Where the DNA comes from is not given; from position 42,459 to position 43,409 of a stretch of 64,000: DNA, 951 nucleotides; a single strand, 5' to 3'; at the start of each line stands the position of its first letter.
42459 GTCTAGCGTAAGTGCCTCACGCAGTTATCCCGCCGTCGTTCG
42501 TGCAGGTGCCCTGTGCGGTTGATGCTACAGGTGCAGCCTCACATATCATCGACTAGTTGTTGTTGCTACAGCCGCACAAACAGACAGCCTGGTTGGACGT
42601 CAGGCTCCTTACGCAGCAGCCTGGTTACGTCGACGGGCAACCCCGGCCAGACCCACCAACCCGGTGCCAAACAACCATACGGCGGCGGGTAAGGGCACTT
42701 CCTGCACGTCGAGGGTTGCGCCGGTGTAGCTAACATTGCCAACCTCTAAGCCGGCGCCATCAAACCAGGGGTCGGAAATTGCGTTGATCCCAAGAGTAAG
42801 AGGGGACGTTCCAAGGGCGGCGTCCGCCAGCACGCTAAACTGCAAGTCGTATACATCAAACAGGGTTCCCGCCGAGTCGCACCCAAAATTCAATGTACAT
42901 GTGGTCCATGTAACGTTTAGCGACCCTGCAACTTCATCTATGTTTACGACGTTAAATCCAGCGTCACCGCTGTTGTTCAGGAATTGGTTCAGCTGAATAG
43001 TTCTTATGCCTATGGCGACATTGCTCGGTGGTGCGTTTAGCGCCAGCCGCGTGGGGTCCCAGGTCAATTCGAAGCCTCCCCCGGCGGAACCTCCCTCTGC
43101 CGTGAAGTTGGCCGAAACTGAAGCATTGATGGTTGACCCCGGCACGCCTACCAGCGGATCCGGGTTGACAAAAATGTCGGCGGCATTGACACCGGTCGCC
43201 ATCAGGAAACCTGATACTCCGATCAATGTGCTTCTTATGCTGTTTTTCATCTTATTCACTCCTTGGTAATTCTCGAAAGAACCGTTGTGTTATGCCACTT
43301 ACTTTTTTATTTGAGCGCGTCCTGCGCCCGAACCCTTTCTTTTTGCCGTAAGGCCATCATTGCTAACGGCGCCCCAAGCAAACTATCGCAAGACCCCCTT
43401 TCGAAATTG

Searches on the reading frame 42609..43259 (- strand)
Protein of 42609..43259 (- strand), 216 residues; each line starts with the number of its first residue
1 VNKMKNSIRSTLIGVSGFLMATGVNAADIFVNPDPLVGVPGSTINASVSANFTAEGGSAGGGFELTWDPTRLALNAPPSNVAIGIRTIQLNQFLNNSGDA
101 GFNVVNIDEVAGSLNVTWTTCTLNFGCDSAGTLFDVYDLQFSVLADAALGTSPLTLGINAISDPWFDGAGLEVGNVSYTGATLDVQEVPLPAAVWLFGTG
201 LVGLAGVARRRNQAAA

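Call 12: search_protein_families(library=pfam, proteins=[window:42609-43259:-], max_evalue=10)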
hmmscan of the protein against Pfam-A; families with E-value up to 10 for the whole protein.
window:42609-43259:- (216 aa): 1 family
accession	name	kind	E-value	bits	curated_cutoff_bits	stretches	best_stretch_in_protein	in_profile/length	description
PF07589.16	PEP-CTERM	-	0.0027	18.2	20.7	1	188-210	2-24/24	PEP-CTERM motif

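Call 13: search_protein_families(library=ncbifam, proteins=[window:42609-43259:-], max_evalue=10)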
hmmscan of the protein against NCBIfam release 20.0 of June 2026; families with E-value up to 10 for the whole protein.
window:42609-43259:- (216 aa): 11 families
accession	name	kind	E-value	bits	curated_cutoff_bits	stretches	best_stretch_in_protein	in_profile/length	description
TIGR03370.1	VPLPA-CTERM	domain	3.2e-08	33.4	25.35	1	188-211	1-24/25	VPLPA-CTERM sorting domain-containing protein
NF033554.9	floc_PepA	equivalog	9.2e-07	28.9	80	1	99-212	141-261/261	flocculation-associated PEP-CTERM protein PepA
NF041538.1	PEP_EDSA_1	subfamily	2.2e-06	27.5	100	2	183-211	278-307/307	EDSAP-1 family PEP-CTERM protein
NF038129.1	PEP_NF038129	equivalog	0.00038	20.3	65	1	175-211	156-194/194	NF038129 family PEP-CTERM protein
NF038126.1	PEP_CTERM_FxDxF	subfamily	0.00054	20.2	50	1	111-211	72-165/165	FxDxF family PEP-CTERM protein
NF038125.1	PEP_CTERM_THxN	subfamily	0.00078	19.1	85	1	181-211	215-246/246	THxN family PEP-CTERM protein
NF046088.1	anchor_EppA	equivalog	0.0011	19.3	90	1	188-211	33-56/58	EPS-associated small membrane protein EppA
NF038118.1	PEP_CTERM_CCXG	equivalog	0.0085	15.8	90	1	180-211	168-199/199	CCXG family PEP-CTERM protein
NF041927.1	Xrt_dep_XDP1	equivalog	0.013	15.5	125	1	183-211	215-242/242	exosortase-dependent surface protein XDP1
NF038120.1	PEP_CTERM_QFxxD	subfamily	0.03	14.2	80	1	183-210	188-215/215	NF038120 family PEP-CTERM protein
TIGR02595.1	PEP_CTERM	domain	0.48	11.4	16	1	191-211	4-23/24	PEP-CTERM sorting domain-containing protein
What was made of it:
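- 42609..43259 (-): Candidate receptor: a 216-aa protein with a signal peptide, a single cohesin domain (about residues 27-185, ~42705-43181) and a VPLPA/PEP-CTERM exosortase sorting signal (residues 188-211, ~42627-42698). TIGR03370 VPLPA-CTERM scores 33.4 bits against a cut-off of 25.35 (call 13).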

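Call 14: search_solved_structures(query=window:42609-43259:-, max_evalue=10, show_alignments=3)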
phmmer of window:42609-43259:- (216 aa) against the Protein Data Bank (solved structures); distinct sequences matched with E-value up to 10: 2.
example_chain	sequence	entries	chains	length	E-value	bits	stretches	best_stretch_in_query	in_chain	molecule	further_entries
5nrk_A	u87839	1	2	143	0.49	13.2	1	32-155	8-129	Endoglucanase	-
5nrm_A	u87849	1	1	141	0.64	12.8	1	33-155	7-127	Endoglucanase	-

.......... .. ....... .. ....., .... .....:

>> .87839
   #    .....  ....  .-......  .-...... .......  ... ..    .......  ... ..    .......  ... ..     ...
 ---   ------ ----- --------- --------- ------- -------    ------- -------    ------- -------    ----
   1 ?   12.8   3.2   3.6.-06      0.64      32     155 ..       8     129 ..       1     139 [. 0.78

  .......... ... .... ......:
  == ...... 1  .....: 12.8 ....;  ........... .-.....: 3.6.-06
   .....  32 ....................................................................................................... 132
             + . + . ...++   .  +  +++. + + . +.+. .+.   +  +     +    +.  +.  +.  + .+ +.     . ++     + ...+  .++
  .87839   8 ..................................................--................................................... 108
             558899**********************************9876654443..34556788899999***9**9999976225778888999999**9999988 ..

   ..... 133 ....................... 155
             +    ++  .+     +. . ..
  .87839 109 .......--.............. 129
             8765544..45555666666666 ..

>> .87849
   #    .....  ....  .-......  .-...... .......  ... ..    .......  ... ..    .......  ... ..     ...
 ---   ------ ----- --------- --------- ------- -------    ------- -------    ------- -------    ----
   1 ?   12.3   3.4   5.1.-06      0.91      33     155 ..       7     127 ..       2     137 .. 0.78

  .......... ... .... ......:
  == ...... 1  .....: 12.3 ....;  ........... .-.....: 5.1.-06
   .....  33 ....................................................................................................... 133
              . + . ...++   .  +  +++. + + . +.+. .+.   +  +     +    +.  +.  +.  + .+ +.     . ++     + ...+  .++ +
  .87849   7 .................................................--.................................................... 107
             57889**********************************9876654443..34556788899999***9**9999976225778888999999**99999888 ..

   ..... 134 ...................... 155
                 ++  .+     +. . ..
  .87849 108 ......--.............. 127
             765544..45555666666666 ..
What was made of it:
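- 42609..43259 (-): By phmmer against PDB, its only hits are the A. cellulolyticus ScaB cohesin 5nrk_A/5nrm_A (call 14).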

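Call 17: find_homologous_proteins(query=window:42609-43259:-, max_evalue=0.001)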
Query window:42609-43259:- (216 aa): 177 proteins with E <= 0.001 among 1760 candidates; the best 120 are listed.
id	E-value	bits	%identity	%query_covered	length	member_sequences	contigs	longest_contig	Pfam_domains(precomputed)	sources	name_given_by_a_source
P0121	6.8e-132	456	100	99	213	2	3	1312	-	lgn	-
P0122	8.6e-103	360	79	99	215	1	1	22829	-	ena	-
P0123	1.3e-98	347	78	99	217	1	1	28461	-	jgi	jgi:hypothetical protein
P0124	2.3e-28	117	44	99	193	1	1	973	-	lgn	-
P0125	2.8e-24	104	40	97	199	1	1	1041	-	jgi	jgi:hypothetical protein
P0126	4.4e-24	103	35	97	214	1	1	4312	-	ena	-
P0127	6.0e-21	93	38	99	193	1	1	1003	-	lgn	-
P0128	1.3e-20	92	40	98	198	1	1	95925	-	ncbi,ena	-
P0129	1.7e-20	92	38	99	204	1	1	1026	-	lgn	-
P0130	2.6e-20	91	37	99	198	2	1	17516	-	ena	-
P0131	1.0e-19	89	37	98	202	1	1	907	-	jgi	jgi:hypothetical protein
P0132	4.7e-17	80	36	99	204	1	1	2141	-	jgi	jgi:hypothetical protein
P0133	3.8e-13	68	33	94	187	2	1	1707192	-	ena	-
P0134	5.2e-12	64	32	97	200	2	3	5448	-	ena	-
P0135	6.5e-12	64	34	100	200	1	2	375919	-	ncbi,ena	-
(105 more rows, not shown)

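Call 19: search_solved_structures(query=A2, max_evalue=10, show_alignments=2)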
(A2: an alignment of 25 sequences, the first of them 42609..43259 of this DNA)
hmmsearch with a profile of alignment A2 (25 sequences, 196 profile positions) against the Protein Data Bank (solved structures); distinct sequences matched with E-value up to 10: 29.
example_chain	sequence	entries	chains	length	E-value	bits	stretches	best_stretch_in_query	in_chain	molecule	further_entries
3l8q_A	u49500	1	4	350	6.7e-07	33.4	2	21-84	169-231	Cellulosomal scaffoldin adaptor protein B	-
1tyj_A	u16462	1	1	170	0.00015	25.8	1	33-148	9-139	cellulosomal scaffoldin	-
2y3n_A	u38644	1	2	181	0.00016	25.6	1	33-148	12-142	CELLULOSOMAL SCAFFOLDIN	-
5g5d_A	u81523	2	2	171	0.00077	23.4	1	24-149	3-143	CELLULOSOME ANCHORING PROTEIN COHESIN REGION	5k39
5nrm_A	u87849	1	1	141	0.0041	21.1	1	33-157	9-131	Endoglucanase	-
5nrk_A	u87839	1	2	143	0.0042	21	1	33-157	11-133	Endoglucanase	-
4u3s_A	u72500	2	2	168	0.0064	20.4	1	27-133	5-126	Cellulosomal scaffoldin adaptor protein B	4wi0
5lxv_A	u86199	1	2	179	0.0071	20.3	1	26-160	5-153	Scaffoldin C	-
3bwz_A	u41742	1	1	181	0.0097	19.9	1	27-141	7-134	Cellulosomal scaffoldin adaptor protein B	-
3fnk_A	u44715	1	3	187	0.019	18.9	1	23-85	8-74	Cellulosomal scaffoldin adaptor protein B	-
3ghp_A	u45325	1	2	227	0.023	18.6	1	23-85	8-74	Cellulosomal scaffoldin adaptor protein B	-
4uyp_A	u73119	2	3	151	0.13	16.2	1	32-166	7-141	Cellulosomal scaffoldin anchoring protein C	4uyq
2mh4_A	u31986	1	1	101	0.37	14.7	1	26-96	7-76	LigB-like protein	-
6kg8_A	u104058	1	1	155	0.65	13.9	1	21-154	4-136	Probably cellulosomal scaffolding protein, secreted cellulose-binding and cohesin domain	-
7t4q_G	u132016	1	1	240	0.68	13.8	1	1-54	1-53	Fab 2C12 light chain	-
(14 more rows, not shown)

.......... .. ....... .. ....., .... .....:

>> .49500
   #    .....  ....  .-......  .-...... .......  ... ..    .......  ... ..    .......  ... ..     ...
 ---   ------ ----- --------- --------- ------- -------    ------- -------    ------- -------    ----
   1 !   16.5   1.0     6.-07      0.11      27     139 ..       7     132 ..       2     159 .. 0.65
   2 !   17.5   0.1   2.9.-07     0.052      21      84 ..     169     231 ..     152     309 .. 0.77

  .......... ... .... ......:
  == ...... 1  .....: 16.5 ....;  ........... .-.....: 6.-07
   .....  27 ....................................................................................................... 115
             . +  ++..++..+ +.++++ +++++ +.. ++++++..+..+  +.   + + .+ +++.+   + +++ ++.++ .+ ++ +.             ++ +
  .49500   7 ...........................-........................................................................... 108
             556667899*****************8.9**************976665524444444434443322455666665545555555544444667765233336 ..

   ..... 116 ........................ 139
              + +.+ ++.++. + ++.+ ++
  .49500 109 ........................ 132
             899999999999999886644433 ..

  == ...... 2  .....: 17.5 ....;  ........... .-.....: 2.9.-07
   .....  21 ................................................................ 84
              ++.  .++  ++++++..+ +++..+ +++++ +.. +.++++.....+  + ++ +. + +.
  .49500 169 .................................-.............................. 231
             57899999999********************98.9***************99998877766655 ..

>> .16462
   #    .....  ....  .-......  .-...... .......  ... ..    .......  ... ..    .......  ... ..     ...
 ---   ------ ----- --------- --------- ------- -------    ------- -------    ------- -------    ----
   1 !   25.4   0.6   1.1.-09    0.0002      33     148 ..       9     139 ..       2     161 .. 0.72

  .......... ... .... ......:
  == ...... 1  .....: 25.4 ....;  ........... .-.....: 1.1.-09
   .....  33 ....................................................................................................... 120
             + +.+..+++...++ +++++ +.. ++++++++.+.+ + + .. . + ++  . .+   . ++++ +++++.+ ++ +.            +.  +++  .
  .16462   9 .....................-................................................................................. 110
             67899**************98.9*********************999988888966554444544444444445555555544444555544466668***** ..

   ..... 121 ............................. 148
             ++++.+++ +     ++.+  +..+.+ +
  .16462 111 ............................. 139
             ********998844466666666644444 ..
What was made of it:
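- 42609..43259 (-): The 25-sequence family profile hits 12 solved cohesins first (3l8q_A E=6.7e-7) (call 19).
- On Cohesin (Pfam PF00963) for ORF 42609-43259: The family profile's top 12 PDB hits are all cohesins (3l8q_A E=6.7e-7, 1tyj_A 1.5e-4, 2y3n_A 1.6e-4) (call 19).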

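Call 20: search_protein_families(library=pfam, alignment_id=A2, max_evalue=1)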
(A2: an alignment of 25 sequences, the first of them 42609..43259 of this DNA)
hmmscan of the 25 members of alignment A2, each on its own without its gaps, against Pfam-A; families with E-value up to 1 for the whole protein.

A. member 1, window:42609-43259:- (216 aa): 1 family
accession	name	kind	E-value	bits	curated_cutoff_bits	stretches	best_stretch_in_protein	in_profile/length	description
PF07589.16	PEP-CTERM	-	0.0027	18.2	20.7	1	188-210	2-24/24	PEP-CTERM motif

B. families by the number of members that match (of 25 scanned): 12 families
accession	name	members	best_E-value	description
PF07589.16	PEP-CTERM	24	0.00058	PEP-CTERM motif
PF00963.24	Cohesin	3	0.00014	Cohesin domain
PF13605.11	DUF4141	1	0.0019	Domain of unknown function (DUF4141)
PF14870.12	PSII_BNR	1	0.047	Photosynthesis system II assembly factor YCF48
PF18115.7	Tudor_3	1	0.05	DNA repair protein Crb2 Tudor domain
PF05079.17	DUF680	1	0.074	Protein of unknown function (DUF680)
PF19657.4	DUF6160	1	0.077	Family of unknown function (DUF6160)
PF01833.30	TIG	1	0.15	IPT/TIG domain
PF03975.18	CheD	1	0.2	CheD chemotactic sensory transduction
PF13244.11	MbhD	1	0.22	MBH, subunit D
PF17542.7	RP853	1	0.47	Uncharacterized RP853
PF00805.28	Pentapeptide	1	0.7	Pentapeptide repeats (8 copies)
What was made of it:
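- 42609..43259 (-): 3 of 25 family members hit Pfam Cohesin (call 20).
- On Cohesin (Pfam PF00963) for ORF 42609-43259: 3 of 25 family members do, with best E=1.4e-4 (call 20).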

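Call 32: predict_structure(alignment_id=A2)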
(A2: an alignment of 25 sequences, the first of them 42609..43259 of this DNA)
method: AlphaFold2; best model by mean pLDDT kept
length: 216 residues; sequences in the alignment: 25
mean_pLDDT: 82.2   pTM: 0.72
mean pLDDT of the five models: 82.2, 80.6, 77.7, 74.9, 74.2
residues with pLDDT >= 90: 87; 70-90: 92; 50-70: 33; < 50: 4
segments of 3 or more residues with pLDDT < 50: 1-4
pLDDT, mean of each block of 10 residues (from residue 1): 50 55 76 94 95 90 95 88 81 64 84 91 77 89 95 91 84 91 90 74 79 72
secondary structure, 60 per line:
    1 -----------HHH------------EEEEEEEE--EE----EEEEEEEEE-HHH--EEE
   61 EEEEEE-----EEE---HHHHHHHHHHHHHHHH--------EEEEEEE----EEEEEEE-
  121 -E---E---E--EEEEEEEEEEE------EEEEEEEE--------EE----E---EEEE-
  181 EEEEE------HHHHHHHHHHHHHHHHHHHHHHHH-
elements in order: E27-34 E43-51 E58-66 E72-74 H78-93 E102-108 E113-119 E133-143 E150-157 E176-179 E181-185 H192-215
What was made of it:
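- On Cohesin (Pfam PF00963) for ORF 42609-43259: AF2 pLDDT 82.2 (call 32).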

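Call 36: fold_search(model_id=the predicted structure, library=pdb)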
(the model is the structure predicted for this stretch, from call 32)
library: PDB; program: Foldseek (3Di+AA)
matches with E <= 10: 1961; with E <= 0.001: 115
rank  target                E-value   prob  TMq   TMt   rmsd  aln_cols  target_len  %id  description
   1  5lxv_A                9.7e-10  1.00  0.48  0.60   7.3       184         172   18  Crystal structure of Ruminococcus flavefaciens scaffoldin C cohesin in complex with a dockerin from an uncharacterized (released 2016-10-19)
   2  5lxv_C                1.0e-09  1.00  0.45  0.55   7.3       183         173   17  Crystal structure of Ruminococcus flavefaciens scaffoldin C cohesin in complex with a dockerin from an uncharacterized (released 2016-10-19)
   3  6kgf_C                1.2e-09  1.00  0.51  0.72   4.0       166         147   15  Crystal structure of CaDoc0917(R16D)-CaCohA2 complex at pH 8.2 (released 2020-07-08)
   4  1g1k_A                1.4e-09  1.00  0.51  0.73   4.5       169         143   15  COHESIN MODULE FROM THE CELLULOSOME OF CLOSTRIDIUM CELLULOLYTICUM (released 2000-11-22)
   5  6kgd_A                2.3e-09  1.00  0.53  0.76   4.6       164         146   15  Crystal structure of CaDoc0917(R49D)-CaCohA2 complex at pH 8.0 (released 2020-07-08)
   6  6kgc_A                2.4e-09  1.00  0.49  0.71   5.0       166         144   16  Crystal structure of CaDoc0917(R49D)-CaCohA2 complex at pH 5.4 (released 2020-07-08)
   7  6kgf_A                3.2e-09  1.00  0.52  0.76   3.8       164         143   15  Crystal structure of CaDoc0917(R16D)-CaCohA2 complex at pH 8.2 (released 2020-07-08)
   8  6kge_A                7.5e-09  1.00  0.51  0.76   4.5       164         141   15  Crystal structure of CaDoc0917(R16D)-CaCohA2 complex at pH 5.5 (released 2020-07-08)
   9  2vn5_C                1.0e-08  1.00  0.50  0.70   4.5       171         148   17  The Clostridium cellulolyticum dockerin displays a dual binding mode for its cohesin partner (released 2008-05-20)
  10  3kcp_A                1.8e-08  1.00  0.51  0.38   4.8       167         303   14  Crystal structure of interacting Clostridium thermocellum multimodular components (released 2010-02-09)
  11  4uyp_C                2.1e-08  1.00  0.53  0.75   3.9       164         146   13  High resolution structure of the third cohesin ScaC in complex with the ScaB dockerin with a mutation in the N-termina (released 2015-04-15)
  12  1qzn                  3.0e-08  1.00  0.52  0.63   5.1       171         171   20  Crystal Structure Analysis of a type II cohesin domain from the cellulosome of Acetivibrio cellulolyticus (released 2004-09-21)
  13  2vn5_A                3.3e-08  1.00  0.50  0.73   4.5       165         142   15  The Clostridium cellulolyticum dockerin displays a dual binding mode for its cohesin partner (released 2008-05-20)
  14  4fl4_L                3.5e-08  1.00  0.52  0.38   4.5       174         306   15  Scaffoldin conformation and dynamics revealed by a ternary complex from the Clostridium thermocellum cellulosome (released 2012-06-27)
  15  4fl4_I                3.5e-08  1.00  0.50  0.36   5.0       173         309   16  Scaffoldin conformation and dynamics revealed by a ternary complex from the Clostridium thermocellum cellulosome (released 2012-06-27)
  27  4dh2_C                8.7e-08  1.00  0.50  0.67   4.7       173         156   12  Crystal structure of Coh-OlpC(Cthe_0452)-Doc435(Cthe_0435) complex: A novel type I Cohesin-Dockerin complex from Clost (released 2012-11-28)
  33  4dh2_A                2.2e-07  1.00  0.51  0.68   4.5       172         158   10  Crystal structure of Coh-OlpC(Cthe_0452)-Doc435(Cthe_0435) complex: A novel type I Cohesin-Dockerin complex from Clost (released 2012-11-28)
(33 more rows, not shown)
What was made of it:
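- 42609..43259 (-): AF2 gives pLDDT 82.2 (call 32), and the top 50 Foldseek PDB matches are all cohesins (E down to 1e-9, TM up to 0.77) (call 36).
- On Cohesin (Pfam PF00963) for ORF 42609-43259: The 50 best Foldseek PDB matches are all cohesins (call 36).
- Closest known: Sortase-anchored single-cohesin proteins of cellulosomes. Same: The cohesin fold matches, including 3ul4_A, 4dh2 and 5lxv_A (call 36).
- Cohesin identity of the neighbour: calls 14, 19, 20, 32, 36.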

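Call 39: find_encoding_contigs(protein=P0122, flank=10000, max_places=2)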
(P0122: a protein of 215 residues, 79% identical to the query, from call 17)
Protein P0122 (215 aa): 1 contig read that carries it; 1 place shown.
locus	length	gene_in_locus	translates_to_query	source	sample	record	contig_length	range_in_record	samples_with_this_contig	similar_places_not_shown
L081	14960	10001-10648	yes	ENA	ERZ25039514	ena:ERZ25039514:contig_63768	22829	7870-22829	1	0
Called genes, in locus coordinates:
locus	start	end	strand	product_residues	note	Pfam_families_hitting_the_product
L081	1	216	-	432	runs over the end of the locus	-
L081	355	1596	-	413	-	PF02412:TSP_3 (faint), PF00404:Dockerin_1 (weak)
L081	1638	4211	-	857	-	PF03150:CCP_MauG (weak), PF00404:Dockerin_1 (weak)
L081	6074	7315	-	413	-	-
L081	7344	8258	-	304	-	-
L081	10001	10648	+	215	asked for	-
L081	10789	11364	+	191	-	-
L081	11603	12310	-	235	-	PF02932:Neur_chan_memb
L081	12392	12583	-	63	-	-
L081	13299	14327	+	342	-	PF01548:DEDD_Tnp_IS110, PF02371:Transposase_20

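Call 40: find_encoding_contigs(protein=P0123, flank=10000, max_places=2)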
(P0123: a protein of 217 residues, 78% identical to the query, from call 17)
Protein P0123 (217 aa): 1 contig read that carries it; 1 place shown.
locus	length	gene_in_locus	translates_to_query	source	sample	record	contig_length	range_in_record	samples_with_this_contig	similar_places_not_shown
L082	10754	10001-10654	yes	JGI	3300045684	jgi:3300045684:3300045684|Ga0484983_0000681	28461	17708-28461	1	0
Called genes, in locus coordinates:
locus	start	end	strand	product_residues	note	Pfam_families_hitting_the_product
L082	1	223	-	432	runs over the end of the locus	-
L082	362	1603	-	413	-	PF02412:TSP_3 (faint), PF00404:Dockerin_1 (weak)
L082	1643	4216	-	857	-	PF03150:CCP_MauG (weak), PF00404:Dockerin_1 (weak)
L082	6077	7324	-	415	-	-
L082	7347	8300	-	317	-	-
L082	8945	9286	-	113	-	-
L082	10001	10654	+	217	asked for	-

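Call 44: find_encoding_contigs(protein=P0128, flank=10000, max_places=1)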
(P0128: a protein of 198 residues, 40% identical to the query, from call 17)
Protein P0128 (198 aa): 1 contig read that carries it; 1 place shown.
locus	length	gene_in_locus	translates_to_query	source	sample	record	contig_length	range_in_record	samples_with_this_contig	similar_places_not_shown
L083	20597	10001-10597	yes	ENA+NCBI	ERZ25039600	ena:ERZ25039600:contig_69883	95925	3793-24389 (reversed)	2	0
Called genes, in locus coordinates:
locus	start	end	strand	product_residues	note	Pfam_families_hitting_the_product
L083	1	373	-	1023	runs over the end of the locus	PF07731:Cu-oxidase_2, PF02412:TSP_3 (weak)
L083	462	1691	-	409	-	PF02412:TSP_3 (faint)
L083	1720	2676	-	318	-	-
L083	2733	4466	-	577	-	PF02412:TSP_3 (weak)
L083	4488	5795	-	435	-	-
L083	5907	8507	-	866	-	PF03150:CCP_MauG (weak), PF02412:TSP_3 (weak), PF00404:Dockerin_1 (weak)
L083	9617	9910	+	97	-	-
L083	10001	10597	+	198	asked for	-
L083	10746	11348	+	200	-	-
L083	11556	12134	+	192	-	-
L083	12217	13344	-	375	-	PF00696:AA_kinase, PF01472:PUA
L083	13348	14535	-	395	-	PF01018:GTP1_OBG, PF01926:MMR_HSR1, PF02421:FeoB_N, PF03308:MeaB (faint)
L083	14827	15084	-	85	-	PF01016:Ribosomal_L27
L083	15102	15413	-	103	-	PF00829:Ribosomal_L21p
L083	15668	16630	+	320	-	PF00348:polyprenyl_synt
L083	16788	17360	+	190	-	-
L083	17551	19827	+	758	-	PF07793:DUF1631, PF26671:DUF1631_2nd, PF26672:DUF1631_3rd, PF26670:DUF1631_C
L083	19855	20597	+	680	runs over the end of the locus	PF13185:GAF_2, PF13492:GAF_3 (weak), PF02518:HATPase_c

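Call 45: find_encoding_contigs(protein=P0133, flank=10000, max_places=1)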
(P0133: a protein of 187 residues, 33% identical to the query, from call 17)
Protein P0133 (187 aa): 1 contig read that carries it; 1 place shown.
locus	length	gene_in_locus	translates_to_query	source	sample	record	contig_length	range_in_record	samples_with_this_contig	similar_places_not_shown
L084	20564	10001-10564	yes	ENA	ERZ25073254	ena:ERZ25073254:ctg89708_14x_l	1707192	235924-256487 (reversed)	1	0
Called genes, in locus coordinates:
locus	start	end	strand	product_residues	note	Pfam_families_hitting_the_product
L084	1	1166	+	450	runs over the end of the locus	PF07731:Cu-oxidase_2 (faint), PF07732:Cu-oxidase_3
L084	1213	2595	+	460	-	-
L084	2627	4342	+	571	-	PF00082:Peptidase_S8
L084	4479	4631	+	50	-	-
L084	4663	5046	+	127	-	-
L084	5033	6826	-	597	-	-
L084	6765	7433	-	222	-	PF02630:SCO1-SenC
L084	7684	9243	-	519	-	PF07730:HisKA_3, PF02518:HATPase_c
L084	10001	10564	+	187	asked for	-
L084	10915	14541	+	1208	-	PF17892:Cadherin_5, PF17963:Big_9, PF17803:Cadherin_4, PF17892:Cadherin_5, PF17963:Big_9, PF17803:Cadherin_4, PF17892:Cadherin_5, PF17963:Big_9, +4 more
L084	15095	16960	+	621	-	PF13426:PAS_9 (faint), PF00989:PAS (weak), PF00512:HisKA, PF02518:HATPase_c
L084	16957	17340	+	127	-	PF23198:PDE8A_N (weak), PF00072:Response_reg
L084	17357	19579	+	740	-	PF00990:GGDEF, PF00563:EAL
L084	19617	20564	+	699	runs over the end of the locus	PF01740:STAS (faint), PF13466:STAS_2 (weak), PF05157:MshEN, PF00437:T2SSE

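Call 46: find_encoding_contigs(protein=P0135, flank=10000, max_places=1)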
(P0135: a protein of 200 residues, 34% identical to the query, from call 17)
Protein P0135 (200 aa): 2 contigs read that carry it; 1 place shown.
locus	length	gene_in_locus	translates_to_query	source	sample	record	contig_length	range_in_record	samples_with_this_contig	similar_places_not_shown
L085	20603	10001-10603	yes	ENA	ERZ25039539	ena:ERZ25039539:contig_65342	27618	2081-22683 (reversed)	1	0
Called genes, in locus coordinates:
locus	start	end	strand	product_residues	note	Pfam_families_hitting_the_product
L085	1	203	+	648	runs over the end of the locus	PF13229:Beta_helix (faint)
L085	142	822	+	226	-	PF02412:TSP_3 (faint)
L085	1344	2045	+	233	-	PF07731:Cu-oxidase_2 (faint), PF07732:Cu-oxidase_3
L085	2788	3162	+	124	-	-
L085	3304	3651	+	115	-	-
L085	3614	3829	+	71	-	-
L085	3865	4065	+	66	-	-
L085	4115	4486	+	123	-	-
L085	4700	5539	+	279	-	PF02412:TSP_3 (weak)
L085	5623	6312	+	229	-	-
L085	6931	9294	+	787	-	PF03160:Calx-beta, PF00082:Peptidase_S8, PF02412:TSP_3 (faint)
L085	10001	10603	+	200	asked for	-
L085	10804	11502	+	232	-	-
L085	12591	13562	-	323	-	-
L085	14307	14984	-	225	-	-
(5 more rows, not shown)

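Call 47: find_encoding_contigs(protein=P0130, flank=10000, max_places=1)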
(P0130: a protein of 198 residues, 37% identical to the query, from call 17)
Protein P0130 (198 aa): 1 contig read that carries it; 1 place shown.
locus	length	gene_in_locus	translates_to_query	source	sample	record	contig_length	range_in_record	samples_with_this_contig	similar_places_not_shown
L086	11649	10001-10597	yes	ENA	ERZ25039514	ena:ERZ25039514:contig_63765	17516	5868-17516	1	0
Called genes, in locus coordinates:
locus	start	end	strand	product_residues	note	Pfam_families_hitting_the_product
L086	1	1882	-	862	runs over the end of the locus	PF03150:CCP_MauG (weak), PF02412:TSP_3 (weak), PF00404:Dockerin_1 (weak)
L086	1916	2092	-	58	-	-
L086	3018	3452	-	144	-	-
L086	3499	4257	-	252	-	-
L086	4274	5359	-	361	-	PF02630:SCO1-SenC, PF00034:Cytochrom_C (weak)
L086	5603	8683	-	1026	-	PF02412:TSP_3 (faint), PF07731:Cu-oxidase_2 (weak)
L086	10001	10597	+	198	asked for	-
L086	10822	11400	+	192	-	-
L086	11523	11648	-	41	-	?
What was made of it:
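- Synteny is kept across about 60% protein divergence of the cohesin (calls 44, 47). The gene set MCO, di-haem enzyme, SCO1-cytochrome c, family A and family B is conserved together (calls 44, 47).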
